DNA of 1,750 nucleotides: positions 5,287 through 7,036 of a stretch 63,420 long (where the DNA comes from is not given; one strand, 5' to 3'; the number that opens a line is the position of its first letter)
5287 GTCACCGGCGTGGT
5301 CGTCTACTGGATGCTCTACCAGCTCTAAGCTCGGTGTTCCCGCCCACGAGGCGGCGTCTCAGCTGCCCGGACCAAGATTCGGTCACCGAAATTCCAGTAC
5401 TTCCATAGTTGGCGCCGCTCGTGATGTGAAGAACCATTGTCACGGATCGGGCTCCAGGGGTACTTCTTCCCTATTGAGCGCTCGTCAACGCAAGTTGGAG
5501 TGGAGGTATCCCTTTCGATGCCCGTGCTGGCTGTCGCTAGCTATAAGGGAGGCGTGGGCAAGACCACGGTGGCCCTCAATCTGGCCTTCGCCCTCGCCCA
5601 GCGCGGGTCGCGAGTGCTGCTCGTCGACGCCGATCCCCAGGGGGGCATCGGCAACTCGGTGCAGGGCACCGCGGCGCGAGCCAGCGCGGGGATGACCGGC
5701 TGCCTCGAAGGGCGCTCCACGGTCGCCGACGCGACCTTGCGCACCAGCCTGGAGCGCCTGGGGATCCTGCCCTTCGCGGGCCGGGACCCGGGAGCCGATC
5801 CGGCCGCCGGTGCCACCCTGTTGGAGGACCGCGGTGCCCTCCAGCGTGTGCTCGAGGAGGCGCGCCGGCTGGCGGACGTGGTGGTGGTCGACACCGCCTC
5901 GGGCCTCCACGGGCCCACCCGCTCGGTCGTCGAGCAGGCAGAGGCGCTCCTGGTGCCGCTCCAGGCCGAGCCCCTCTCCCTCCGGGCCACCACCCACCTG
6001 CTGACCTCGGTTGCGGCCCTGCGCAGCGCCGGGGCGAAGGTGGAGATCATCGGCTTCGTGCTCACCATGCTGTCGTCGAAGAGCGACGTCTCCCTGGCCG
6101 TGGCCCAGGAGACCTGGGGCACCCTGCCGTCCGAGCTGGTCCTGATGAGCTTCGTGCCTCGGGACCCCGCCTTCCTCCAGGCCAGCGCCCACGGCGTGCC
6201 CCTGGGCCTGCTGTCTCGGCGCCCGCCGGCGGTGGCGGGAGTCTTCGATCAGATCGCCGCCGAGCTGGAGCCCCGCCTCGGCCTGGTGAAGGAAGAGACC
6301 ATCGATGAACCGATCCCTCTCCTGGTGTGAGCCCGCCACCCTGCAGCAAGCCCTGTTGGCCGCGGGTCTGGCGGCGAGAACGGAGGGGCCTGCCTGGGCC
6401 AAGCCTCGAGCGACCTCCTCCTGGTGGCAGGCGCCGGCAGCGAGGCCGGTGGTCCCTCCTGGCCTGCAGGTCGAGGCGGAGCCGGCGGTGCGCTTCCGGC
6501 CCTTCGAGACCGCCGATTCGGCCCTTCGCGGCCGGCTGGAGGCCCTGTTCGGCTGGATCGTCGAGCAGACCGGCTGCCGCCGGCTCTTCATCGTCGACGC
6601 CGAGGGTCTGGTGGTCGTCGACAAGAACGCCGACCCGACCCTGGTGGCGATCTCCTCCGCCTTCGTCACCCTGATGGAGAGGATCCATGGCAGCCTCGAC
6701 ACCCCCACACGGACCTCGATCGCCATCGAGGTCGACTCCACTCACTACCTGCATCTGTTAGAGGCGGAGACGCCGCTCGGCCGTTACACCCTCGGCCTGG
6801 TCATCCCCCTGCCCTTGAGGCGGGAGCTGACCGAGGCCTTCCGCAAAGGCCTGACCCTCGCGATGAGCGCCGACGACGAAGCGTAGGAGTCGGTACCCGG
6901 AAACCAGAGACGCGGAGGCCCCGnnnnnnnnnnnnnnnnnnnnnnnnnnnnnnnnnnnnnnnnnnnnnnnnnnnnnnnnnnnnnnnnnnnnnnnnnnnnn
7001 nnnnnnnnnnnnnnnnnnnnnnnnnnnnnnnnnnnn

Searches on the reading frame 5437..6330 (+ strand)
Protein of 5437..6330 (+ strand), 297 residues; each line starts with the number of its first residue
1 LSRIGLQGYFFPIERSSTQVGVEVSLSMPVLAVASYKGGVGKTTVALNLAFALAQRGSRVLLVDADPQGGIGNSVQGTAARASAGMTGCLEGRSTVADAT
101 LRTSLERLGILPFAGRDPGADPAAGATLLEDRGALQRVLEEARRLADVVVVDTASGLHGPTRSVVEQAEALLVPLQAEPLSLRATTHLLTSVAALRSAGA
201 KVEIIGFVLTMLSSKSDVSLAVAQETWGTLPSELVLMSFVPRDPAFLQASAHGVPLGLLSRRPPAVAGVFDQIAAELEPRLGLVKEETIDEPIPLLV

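Call 3: search_protein_families(library=pfam, proteins=[window:5437-6330:+], max_evalue=0.01)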
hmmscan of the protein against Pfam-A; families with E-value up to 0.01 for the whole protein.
window:5437-6330:+ (297 aa): 12 families
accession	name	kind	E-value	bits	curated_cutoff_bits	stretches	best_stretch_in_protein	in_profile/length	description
PF13614.12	AAA_31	-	2.2e-24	86.8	27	1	30-197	3-169/177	AAA domain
PF01656.29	CbiA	-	3.2e-19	69.6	25.4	1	31-255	1-124/125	CobQ/CobB/MinD/ParA nucleotide binding domain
PF10609.15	ParA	-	4.6e-11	43.1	27.1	1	30-69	5-44/246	NUBPL iron-transfer P-loop NTPase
PF06564.18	CBP_BcsQ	-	8.9e-11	42.2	21.3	1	28-259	1-216/234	Cellulose biosynthesis protein BcsQ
PF09140.17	MipZ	-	4e-08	33.3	20.7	1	31-66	3-38/262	ATPase MipZ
PF02374.21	ArsA_ATPase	-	7.4e-07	29.1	24.3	1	35-71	7-43/305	Anion-transporting ATPase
PF07015.17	VirC1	-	2.1e-06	27.7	24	1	28-67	1-40/231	VirC1 protein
PF00142.24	Fer4_NifH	-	2.7e-06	27.5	25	1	37-68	8-39/271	4Fe-4S iron sulfur cluster binding proteins, NifH/frxC family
PF13481.12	AAA_25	-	1.3e-05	25.4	27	1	37-160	41-158/195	AAA domain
PF00448.28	SRP54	-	0.00049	20.2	22.7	0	39-66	11-38/196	SRP54-type protein, GTPase domain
PF13500.12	AAA_26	-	0.0027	18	27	0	31-60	3-32/198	AAA domain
PF16575.11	CLP1_P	-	0.0039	17.5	26.6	0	39-67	4-32/188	mRNA cleavage and polyadenylation factor CLP1 P-loop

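Call 35: search_protein_families(library=ncbifam, proteins=[window:5518-6327:+], max_evalue=0.01)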
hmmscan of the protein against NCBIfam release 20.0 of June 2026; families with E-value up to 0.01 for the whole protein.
window:5518-6327:+ (270 aa): 34 families (the best 25 are shown)
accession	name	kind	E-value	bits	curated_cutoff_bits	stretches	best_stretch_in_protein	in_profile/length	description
NF041546.1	ParA_partition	equivalog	4e-26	91.8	180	2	3-47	1-45/203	ParA family partition ATPase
TIGR03371.1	cellulose_yhjQ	equivalog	6.8e-20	71.6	157.85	1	1-229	1-221/246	cellulose biosynthesis protein BcsQ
TIGR01969.1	minD_arch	subfamily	1.1e-17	64.1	201.75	1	3-251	2-231/251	cell division ATPase MinD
TIGR01007.1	eps_fam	subfamily_domain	9.4e-16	58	108.05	1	3-128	19-137/204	polysaccharide biosynthesis tyrosine autokinase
TIGR01968.1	minD_bact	equivalog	1.7e-15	57.1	212.9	1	3-248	3-234/261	septum site-determining protein MinD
TIGR03029.1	EpsG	equivalog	1.5e-13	50.5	313.8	1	3-183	105-273/274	chain length determinant protein tyrosine kinase EpsG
NF047398.1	AAA_KGGVGR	domain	9.8e-13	48.9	90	1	1-143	2-166/190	KGGVGR-motif variant AAA ATPase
TIGR03453.1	partition_RepA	equivalog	1.2e-12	47.4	348.45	1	3-44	106-147/387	plasmid partitioning protein RepA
TIGR03018.1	pepcterm_TyrKin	hypoth_equivalog_domain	1.5e-11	44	230.65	1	3-139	37-170/207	XrtA-associated tyrosine autokinase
NF010259.0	PRK13705.1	equivalog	7.1e-11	41.7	725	1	2-43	107-149/388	plasmid-partitioning protein SopA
TIGR03815.1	CpaE_hom_Actino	equivalog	2.2e-10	40.2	154.45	1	3-165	113-269/340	septum site-determining protein Ssd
NF008568.0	PRK11519.1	equivalog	7.8e-10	37.6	1068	1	3-130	528-647/720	tyrosine-protein kinase Wzc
NF008669.0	PRK11670.1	equivalog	4.7e-09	35.6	348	1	3-47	109-153/369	iron-sulfur cluster carrier protein ApbC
NF041136.1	MrpORP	equivalog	9.7e-09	35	450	1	4-42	8-46/365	iron-sulfur cluster carrier protein MrpORP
NF053622.1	ATPseBagAMYCTU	equivalog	2.6e-08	33.7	400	1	4-46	9-51/325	ATPase BagA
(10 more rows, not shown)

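Call 36: search_solved_structures(query=window:5518-6327:+, max_evalue=0.00001)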
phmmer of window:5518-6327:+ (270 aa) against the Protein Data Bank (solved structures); distinct sequences matched with E-value up to 0.00001: 38.
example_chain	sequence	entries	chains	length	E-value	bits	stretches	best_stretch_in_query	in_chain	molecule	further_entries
6iub_A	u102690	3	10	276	3.9e-19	72.7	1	3-207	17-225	SpoOJ regulator (Soj)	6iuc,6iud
1wcv_1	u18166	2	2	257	1.8e-18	70.5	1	4-250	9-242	SEGREGATION PROTEIN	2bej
8jmj_A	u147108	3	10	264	4.4e-18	69.3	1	3-207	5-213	SpoOJ regulator (Soj)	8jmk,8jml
8ray_B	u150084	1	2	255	2.3e-17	66.9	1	3-231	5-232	ParA family protein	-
2bek_A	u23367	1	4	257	3.6e-17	66.3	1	4-250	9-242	SEGREGATION PROTEIN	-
4pfs_A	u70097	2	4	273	9e-16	61.7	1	3-229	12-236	Cobyrinic Acid a,c-diamide synthase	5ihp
5if9_A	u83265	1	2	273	9.2e-16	61.7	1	3-229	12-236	Cobyrinic Acid a,c-diamide synthase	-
1g3q_A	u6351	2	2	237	1e-14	58.3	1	3-251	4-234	CELL DIVISION INHIBITOR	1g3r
1ion_A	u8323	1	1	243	5.4e-13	52.6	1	3-255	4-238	PROBABLE CELL DIVISION INHIBITOR MIND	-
5j1j_A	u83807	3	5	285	1.1e-11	48.3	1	2-157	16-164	Site-determining protein | Transcriptional antiactivator FleN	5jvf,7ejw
8pb9_A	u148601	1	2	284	1.1e-10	45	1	2-157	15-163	Antiactivator FleN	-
8p53_A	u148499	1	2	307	1.4e-10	44.7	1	2-157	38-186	Antiactivator FleN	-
1hyq_A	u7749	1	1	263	2.4e-10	44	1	4-243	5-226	CELL DIVISION INHIBITOR (MIND-1)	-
4v03_A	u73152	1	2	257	2.6e-10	43.8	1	3-244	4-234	SITE-DETERMINING PROTEIN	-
1f48_A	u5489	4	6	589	4.6e-10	43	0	8-52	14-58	ARSENITE-TRANSLOCATING ATPASE | ARSENICAL PUMP-DRIVING ATPASE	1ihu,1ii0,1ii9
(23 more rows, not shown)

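Call 90: search_protein_families(library=padloc, proteins=[window:5518-6327:+], max_evalue=0.001)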
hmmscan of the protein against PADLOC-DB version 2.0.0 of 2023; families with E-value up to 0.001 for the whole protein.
window:5518-6327:+ (270 aa): 3 families
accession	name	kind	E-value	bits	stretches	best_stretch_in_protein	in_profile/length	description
PDLC04559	PDC-M28B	-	4.7e-09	33.8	1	3-61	130-189/438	-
PDLC04560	PDC-M28B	-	8.3e-05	20.1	1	6-62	19-76/327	-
PDLC04140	mad8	-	0.00052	17.6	1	12-116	37-115/314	mads_8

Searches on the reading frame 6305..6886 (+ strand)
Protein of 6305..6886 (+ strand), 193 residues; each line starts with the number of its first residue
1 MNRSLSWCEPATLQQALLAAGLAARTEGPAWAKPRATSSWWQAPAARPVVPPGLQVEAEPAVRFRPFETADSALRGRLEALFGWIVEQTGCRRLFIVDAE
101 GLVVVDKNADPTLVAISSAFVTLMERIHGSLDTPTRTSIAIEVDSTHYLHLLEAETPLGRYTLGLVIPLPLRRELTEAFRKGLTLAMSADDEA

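Call 3: search_protein_families(library=pfam, proteins=[window:6305-6886:+], max_evalue=0.01)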
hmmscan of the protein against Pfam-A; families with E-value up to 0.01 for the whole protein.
window:6305-6886:+ (193 aa): 0 families

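Call 6: search_protein_families(library=pfam, proteins=[window:6305-6883:+], max_evalue=10)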
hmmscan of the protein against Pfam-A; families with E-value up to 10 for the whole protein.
window:6305-6883:+ (193 aa): 1 family
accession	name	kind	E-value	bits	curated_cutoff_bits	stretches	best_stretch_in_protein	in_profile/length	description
PF03259.23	Robl_LC7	-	0.1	12.8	23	1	88-146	12-74/91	Roadblock/LC7 domain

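Call 35: search_protein_families(library=ncbifam, proteins=[window:6305-6883:+], max_evalue=0.01)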
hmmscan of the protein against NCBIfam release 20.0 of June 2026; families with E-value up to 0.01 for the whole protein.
window:6305-6883:+ (193 aa): 0 families

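Call 38: find_homologous_proteins(query=window:6305-6883:+, max_evalue=0.001)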
Query window:6305-6883:+ (193 aa): 2 proteins with E <= 0.001 among 2129 candidates.
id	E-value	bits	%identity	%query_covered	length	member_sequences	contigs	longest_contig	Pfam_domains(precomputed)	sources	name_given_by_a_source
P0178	1.5e-121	421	100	100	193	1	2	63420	-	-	-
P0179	5.8e-102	357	89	100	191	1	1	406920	-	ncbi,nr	ncbi:MAG TPA: hypothetical protein VF017_07925 [Thermoanaerobaculia bacterium]|nr:hypothetical prote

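Call 52: search_solved_structures(query=A4, max_evalue=10, show_alignments=2)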
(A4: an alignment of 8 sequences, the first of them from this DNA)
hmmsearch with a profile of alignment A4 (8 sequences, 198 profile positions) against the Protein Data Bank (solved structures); distinct sequences matched with E-value up to 10: 1.
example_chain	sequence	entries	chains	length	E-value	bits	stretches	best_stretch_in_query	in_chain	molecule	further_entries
8d7h_A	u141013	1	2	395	0.94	12.8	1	43-97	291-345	Cytokine receptor-like factor 1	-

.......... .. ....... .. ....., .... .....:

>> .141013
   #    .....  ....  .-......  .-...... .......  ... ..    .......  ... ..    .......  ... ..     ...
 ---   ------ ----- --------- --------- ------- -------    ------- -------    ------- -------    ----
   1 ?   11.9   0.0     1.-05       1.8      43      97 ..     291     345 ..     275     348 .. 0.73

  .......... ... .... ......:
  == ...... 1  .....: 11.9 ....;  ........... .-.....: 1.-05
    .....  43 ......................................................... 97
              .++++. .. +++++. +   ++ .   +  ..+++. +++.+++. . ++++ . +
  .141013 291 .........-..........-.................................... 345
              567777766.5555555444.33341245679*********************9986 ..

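Call 59: predict_structure(protein=window:6305-6883:+)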
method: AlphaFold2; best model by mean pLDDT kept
length: 193 residues; sequences in the alignment: 1
mean_pLDDT: 42.1   pTM: 0.34
mean pLDDT of the five models: 42.1, 41.5, 38.4, 35.8, 34.3
residues with pLDDT >= 90: 0; 70-90: 0; 50-70: 38; < 50: 155
segments of 3 or more residues with pLDDT < 50: 1-69, 71-78, 80-94, 96-140, 155-159, 185-193
pLDDT, mean of each block of 10 residues (from residue 1): 31 42 34 30 31 30 43 47 43 47 43 45 42 41 51 48 54 55 47 34
secondary structure, 60 per line:
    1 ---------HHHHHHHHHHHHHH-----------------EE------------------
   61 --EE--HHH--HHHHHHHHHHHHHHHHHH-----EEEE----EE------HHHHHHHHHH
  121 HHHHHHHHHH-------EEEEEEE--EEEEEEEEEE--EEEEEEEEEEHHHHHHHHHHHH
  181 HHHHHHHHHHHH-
elements in order: H10-23 H72-89 E95-98 H111-130 E138-144 E147-156 E159-168 H169-192

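Call 66: fold_search(model_id=the predicted structure, library=pdb)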
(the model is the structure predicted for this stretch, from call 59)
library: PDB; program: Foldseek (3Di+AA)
matches with E <= 10: 1265; with E <= 0.001: 0
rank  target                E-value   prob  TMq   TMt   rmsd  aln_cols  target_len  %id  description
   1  3t1s                  5.7e-03  1.00  0.35  0.47   5.8       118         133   17  MglB Homodimer (released 2011-08-31)
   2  3t1r_A                1.1e-02  0.99  0.35  0.46   5.9       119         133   17  MglB with tetrameric arrangement (released 2011-08-31)
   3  6h5b_C                1.4e-02  0.98  0.35  0.49   5.2       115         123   14  Myxococcus xanthus MglA in complex with its GAP MglB and GTPgammaS (released 2019-11-27)
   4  8glv_AK               1.4e-02  1.00  0.37  0.61   3.5        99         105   12  96-nm repeat unit of doublet microtubules from Chlamydomonas reinhardtii flagella (released 2023-05-31)
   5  3t1r_B                1.4e-02  0.99  0.36  0.48   5.1       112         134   14  MglB with tetrameric arrangement (released 2011-08-31)
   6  6izw_B                1.5e-02  0.97  0.35  0.43   5.3       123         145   15  Myxococcus xanthus MglA bound to GTP-gamma-S and MglB (released 2019-10-16)
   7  3t12_B                1.7e-02  0.99  0.36  0.49   5.3       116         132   15  MglA in complex with MglB in transition state (released 2011-08-31)
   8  7kzm_I                1.8e-02  0.99  0.33  0.55   4.0       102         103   17  Outer dynein arm bound to doublet microtubules from C. reinhardtii (released 2021-01-20)
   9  6nzd_G                2.0e-02  0.99  0.39  0.27   4.2       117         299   14  Cryo-EM Structure of the Lysosomal Folliculin Complex (FLCN-FNIP2-RagA-RagC-Ragulator) (released 2019-11-06)
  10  6hjm_A                2.0e-02  0.96  0.32  0.43   5.3       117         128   14  Myxococcus xanthus MglB (released 2019-12-04)
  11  1j3w_C                2.2e-02  0.97  0.33  0.44   6.0       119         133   18  Structure of Gliding protein-mglB from Thermus Thermophilus HB8 (released 2004-04-13)
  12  6hjm_L                2.2e-02  0.96  0.31  0.43   5.0       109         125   15  Myxococcus xanthus MglB (released 2019-12-04)
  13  6hjm_F                2.3e-02  0.96  0.32  0.44   5.3       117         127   14  Myxococcus xanthus MglB (released 2019-12-04)
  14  6izw_C                2.3e-02  0.94  0.31  0.42   5.6       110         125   14  Myxococcus xanthus MglA bound to GTP-gamma-S and MglB (released 2019-10-16)
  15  6hjm_C                2.4e-02  0.97  0.32  0.45   5.2       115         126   14  Myxococcus xanthus MglB (released 2019-12-04)
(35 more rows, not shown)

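Call 71: search_protein_families(library=pfam, alignment_id=A5, max_evalue=0.01)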
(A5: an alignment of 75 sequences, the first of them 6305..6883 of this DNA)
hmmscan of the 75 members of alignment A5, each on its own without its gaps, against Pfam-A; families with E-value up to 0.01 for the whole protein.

A. member 1, window:6305-6883:+ (193 aa): 0 families

B. families by the number of members that match (of 75 scanned): 2 families
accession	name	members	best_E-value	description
PF16672.11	LAMTOR5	2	5.1e-05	Ragulator complex protein LAMTOR5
PF03259.23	Robl_LC7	2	0.00031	Roadblock/LC7 domain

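Call 72: search_solved_structures(query=A5, max_evalue=1, show_alignments=1)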
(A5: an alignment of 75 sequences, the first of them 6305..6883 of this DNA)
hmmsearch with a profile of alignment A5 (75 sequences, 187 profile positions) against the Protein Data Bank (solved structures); distinct sequences matched with E-value up to 1: 8.
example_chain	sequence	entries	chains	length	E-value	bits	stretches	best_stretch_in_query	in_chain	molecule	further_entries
8ump_B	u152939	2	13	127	0.43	13.7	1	1-81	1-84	T33-ml35-redesigned-CutA-fold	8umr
8d7h_A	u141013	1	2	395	0.56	13.4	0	27-86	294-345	Cytokine receptor-like factor 1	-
3fqi_A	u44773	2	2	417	0.6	13.2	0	53-81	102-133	Protein Dom3Z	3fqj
6wuf_A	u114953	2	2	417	0.63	13.2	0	53-81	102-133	Decapping and exoribonuclease protein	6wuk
10yz_A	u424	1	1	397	0.7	13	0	53-81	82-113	Decapping and exoribonuclease protein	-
11ao_A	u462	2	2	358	0.78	12.9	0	54-81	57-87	Decapping and exoribonuclease protein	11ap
6aiy_A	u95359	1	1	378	0.79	12.9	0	54-81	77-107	Decapping and exoribonuclease protein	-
4j7l_A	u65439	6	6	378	0.79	12.8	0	54-81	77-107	Protein Dom3Z | Decapping and exoribonuclease protein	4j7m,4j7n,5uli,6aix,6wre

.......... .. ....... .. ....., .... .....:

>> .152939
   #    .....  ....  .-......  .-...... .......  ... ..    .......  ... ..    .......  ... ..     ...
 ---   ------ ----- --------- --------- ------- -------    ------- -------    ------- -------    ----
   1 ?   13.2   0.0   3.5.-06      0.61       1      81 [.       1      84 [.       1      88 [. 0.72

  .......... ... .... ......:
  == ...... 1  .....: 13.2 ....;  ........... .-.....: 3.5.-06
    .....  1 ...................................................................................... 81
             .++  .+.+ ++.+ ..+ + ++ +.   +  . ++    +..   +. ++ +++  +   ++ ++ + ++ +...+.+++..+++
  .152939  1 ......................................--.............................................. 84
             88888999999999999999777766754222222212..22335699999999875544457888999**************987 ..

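Call 90: search_protein_families(library=padloc, proteins=[window:6305-6883:+], max_evalue=0.001)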
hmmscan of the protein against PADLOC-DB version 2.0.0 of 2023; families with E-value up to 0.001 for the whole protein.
window:6305-6883:+ (193 aa): 0 families
